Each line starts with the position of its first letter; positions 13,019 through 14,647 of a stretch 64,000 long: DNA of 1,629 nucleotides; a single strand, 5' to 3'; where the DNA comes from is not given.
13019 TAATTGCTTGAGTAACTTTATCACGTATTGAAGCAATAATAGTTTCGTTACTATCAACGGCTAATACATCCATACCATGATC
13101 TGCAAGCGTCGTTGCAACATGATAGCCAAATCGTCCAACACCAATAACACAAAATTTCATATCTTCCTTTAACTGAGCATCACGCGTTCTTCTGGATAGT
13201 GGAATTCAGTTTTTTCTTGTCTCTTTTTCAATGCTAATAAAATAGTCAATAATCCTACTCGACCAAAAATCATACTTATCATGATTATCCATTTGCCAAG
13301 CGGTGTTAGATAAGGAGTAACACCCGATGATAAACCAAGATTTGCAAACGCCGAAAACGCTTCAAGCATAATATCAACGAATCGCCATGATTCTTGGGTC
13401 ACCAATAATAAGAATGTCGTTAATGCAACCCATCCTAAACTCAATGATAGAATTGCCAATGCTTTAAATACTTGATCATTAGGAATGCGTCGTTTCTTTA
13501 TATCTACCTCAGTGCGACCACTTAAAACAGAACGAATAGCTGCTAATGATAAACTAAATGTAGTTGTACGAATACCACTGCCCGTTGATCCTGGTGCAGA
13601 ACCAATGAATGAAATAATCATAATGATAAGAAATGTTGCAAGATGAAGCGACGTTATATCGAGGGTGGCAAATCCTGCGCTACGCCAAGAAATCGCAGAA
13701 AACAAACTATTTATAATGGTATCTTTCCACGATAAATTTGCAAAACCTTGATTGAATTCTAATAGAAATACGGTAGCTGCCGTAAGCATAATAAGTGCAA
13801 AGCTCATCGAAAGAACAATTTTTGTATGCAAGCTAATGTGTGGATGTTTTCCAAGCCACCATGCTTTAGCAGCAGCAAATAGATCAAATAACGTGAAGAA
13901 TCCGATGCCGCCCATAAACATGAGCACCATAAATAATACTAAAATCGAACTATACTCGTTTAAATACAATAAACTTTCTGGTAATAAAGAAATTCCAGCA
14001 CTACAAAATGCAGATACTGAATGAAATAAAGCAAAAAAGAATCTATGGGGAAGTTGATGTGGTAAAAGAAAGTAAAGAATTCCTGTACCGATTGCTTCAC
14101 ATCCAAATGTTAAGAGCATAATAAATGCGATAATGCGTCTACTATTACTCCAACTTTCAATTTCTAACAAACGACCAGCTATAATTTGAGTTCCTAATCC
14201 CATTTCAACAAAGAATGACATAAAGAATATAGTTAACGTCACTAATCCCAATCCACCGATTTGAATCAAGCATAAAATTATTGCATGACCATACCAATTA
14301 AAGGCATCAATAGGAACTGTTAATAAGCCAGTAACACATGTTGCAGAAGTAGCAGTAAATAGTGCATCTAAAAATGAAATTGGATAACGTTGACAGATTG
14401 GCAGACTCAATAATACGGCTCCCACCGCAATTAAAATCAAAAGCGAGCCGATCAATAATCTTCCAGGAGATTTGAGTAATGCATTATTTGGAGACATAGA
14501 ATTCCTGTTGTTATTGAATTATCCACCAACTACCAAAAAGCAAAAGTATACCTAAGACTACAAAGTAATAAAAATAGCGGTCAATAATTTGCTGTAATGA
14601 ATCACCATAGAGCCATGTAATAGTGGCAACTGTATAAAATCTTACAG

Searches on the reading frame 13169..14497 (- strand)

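Call 25: search_protein_families(library=ncbifam, proteins=[window:13169-14497:-], max_evalue=0.00001)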
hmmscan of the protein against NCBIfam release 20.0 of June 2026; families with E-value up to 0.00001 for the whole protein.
window:13169-14497:- (442 aa): 2 families
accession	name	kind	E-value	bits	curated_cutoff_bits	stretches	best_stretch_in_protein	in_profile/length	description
TIGR00933.1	2a38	subfamily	2.8e-83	280.2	331.15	1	29-413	1-391/391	TrkH family potassium uptake protein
TIGR00934.2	2a38euk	subfamily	3.4e-14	52.2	441.9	1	148-418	520-824/834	TRK family potassium/sodium uptake transporter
